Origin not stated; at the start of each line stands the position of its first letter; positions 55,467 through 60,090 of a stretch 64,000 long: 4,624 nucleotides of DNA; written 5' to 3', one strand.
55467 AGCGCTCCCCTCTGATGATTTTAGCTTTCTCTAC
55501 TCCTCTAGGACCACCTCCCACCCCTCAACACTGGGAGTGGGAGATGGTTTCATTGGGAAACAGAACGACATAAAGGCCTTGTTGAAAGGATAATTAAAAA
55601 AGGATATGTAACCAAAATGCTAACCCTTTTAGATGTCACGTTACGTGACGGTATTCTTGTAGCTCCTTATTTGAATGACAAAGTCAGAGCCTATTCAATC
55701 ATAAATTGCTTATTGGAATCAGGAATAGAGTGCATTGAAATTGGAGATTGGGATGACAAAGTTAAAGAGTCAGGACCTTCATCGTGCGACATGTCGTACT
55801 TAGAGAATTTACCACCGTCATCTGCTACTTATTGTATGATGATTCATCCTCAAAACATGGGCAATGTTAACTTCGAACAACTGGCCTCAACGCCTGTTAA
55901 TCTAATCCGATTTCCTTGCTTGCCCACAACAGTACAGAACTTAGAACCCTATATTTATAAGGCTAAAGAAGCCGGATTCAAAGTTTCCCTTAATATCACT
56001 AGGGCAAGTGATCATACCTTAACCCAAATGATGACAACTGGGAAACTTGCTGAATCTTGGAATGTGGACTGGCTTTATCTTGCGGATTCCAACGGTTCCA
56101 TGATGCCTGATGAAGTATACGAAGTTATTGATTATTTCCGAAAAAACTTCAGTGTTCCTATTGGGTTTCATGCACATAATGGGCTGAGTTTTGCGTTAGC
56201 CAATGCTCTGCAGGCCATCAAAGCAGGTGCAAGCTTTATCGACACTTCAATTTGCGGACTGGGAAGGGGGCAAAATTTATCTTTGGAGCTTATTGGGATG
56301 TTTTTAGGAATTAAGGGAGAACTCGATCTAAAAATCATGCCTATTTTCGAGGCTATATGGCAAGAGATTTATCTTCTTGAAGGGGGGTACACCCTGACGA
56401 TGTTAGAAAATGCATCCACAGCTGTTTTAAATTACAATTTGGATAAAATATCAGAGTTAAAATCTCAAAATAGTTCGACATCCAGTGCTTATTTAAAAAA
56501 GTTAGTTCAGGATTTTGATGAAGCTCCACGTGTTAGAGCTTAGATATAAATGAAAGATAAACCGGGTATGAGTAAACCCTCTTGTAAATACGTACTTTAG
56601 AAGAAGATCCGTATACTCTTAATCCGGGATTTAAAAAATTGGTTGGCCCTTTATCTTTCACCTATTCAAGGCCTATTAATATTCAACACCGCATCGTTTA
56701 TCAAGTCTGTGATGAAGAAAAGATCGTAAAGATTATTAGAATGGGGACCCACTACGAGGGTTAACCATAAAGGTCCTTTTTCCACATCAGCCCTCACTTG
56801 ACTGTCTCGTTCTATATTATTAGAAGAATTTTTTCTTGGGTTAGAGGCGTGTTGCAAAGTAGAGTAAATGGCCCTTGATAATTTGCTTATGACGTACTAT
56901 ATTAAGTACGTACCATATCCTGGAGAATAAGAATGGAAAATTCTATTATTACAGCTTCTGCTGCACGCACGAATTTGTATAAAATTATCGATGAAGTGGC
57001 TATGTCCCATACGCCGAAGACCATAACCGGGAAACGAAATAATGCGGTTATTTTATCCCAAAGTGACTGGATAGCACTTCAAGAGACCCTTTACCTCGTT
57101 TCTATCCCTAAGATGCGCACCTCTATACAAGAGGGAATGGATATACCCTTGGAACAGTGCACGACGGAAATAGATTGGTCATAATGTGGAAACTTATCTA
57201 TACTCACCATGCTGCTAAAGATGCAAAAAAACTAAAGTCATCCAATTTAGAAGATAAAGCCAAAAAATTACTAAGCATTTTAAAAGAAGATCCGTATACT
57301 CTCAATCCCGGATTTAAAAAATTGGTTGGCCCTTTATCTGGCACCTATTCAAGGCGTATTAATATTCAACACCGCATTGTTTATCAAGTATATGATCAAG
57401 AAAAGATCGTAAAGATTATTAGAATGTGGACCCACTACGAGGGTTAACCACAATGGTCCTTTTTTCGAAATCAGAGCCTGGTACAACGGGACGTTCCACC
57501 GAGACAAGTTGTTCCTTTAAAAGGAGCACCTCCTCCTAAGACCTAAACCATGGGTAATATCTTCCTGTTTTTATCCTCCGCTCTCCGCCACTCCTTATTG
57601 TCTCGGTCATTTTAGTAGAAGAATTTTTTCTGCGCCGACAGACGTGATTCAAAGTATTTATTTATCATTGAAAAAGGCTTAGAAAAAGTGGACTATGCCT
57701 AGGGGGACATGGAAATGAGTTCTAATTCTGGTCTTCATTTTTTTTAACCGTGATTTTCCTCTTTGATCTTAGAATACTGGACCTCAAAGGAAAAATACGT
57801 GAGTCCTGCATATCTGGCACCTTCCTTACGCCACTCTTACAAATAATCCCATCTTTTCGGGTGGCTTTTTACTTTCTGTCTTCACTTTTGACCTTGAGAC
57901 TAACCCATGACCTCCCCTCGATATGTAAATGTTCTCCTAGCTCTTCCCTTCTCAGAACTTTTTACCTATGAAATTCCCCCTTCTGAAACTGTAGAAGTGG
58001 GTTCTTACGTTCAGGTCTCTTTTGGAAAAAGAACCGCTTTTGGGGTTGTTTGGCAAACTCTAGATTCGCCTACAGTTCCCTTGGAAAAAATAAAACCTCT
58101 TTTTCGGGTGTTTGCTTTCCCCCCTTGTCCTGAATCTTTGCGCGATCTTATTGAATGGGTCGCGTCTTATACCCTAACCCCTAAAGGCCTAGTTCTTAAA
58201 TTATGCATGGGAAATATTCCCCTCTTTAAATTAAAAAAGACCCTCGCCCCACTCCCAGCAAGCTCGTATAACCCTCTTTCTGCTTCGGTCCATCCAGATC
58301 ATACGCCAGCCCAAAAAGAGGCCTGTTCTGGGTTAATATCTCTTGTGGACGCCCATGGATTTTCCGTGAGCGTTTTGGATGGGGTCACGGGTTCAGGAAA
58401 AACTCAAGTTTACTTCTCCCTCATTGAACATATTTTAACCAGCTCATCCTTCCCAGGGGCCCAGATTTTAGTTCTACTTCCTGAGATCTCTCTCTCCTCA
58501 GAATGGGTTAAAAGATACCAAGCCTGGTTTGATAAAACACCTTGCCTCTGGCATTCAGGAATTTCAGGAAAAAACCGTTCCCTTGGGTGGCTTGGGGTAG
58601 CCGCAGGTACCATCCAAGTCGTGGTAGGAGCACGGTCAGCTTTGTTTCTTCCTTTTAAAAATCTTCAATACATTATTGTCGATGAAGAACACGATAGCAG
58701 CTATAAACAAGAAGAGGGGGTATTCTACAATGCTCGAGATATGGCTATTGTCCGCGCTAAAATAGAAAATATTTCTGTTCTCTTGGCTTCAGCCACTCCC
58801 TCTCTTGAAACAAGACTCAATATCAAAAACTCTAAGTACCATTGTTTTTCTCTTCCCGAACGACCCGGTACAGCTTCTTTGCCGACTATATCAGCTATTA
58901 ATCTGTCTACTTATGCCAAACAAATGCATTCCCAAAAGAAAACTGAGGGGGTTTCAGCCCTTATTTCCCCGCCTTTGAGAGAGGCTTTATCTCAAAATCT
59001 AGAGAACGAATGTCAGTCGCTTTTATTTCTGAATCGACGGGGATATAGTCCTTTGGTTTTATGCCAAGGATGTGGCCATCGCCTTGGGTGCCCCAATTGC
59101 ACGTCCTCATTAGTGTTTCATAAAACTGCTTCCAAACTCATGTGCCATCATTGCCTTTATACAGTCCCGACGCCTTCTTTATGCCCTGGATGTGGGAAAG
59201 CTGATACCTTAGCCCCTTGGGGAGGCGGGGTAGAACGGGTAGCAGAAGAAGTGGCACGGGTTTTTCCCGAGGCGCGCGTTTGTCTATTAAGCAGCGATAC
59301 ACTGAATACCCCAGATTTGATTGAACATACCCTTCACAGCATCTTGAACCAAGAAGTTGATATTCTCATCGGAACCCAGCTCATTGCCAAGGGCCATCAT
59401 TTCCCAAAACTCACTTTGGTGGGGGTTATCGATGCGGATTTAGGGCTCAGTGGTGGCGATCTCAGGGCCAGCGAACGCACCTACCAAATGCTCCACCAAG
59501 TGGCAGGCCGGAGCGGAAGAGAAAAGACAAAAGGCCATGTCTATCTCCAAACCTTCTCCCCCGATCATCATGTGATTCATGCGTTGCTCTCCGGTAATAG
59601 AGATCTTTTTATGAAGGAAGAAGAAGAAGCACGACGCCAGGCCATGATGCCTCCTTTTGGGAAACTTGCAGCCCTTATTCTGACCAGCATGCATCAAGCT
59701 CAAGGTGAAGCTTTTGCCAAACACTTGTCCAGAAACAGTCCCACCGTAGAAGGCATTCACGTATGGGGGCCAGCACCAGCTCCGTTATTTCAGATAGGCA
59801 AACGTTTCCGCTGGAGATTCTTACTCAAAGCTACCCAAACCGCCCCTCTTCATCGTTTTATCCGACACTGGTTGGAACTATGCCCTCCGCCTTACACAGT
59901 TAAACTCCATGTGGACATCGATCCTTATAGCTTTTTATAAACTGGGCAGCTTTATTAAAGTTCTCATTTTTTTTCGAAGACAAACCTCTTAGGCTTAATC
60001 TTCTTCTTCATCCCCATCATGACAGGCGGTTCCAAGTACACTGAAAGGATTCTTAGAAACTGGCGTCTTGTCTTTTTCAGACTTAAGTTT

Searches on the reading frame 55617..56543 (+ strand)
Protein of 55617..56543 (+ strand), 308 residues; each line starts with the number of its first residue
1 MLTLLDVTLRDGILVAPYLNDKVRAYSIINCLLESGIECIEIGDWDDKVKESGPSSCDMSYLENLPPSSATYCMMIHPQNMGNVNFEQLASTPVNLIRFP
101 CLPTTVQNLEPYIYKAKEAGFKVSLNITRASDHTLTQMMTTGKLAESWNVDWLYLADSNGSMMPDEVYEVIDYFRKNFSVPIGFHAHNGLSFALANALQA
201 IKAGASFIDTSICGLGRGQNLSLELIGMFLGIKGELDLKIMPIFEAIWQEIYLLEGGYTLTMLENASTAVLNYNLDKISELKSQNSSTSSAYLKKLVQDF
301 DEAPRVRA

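Call 8: search_protein_families(library=pfam, proteins=[window:55617-56543:+], max_evalue=0.001)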
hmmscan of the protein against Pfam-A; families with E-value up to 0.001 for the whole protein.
window:55617-56543:+ (308 aa): 1 family
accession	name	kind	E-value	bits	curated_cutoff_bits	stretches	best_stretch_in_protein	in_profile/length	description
PF00682.25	HMGL-like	-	1.2e-24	87.6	29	1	106-234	112-243/260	HMGL-like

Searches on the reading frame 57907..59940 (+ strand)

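Call 8: search_protein_families(library=pfam, proteins=[window:57907-59940:+], max_evalue=0.001)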
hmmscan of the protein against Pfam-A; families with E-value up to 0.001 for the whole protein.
window:57907-59940:+ (677 aa): 6 families
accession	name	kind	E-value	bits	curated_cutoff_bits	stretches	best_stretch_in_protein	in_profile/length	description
PF17764.6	PriA_3primeBD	-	9.1e-20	70.8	22.7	1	8-101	1-95/96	3'DNA-binding domain (3'BD)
PF18074.6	PriA_C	-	2.6e-18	67.1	26.9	1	583-673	1-95/95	Primosomal protein N C-terminal domain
PF00270.35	DEAD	-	8.1e-18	65.1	26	1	133-301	1-162/167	DEAD/DEAH box helicase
PF04851.21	ResIII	-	2.1e-12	47.7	22.5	1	133-298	5-162/164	Type III restriction enzyme, res subunit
PF18319.7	Zn_ribbon_PriA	-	1.6e-08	34.8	26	1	395-421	1-27/27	PriA DNA helicase Cys-rich region (CRR) domain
PF00271.37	Helicase_C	-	0.00036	21.2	23.5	1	473-538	55-108/110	Helicase conserved C-terminal domain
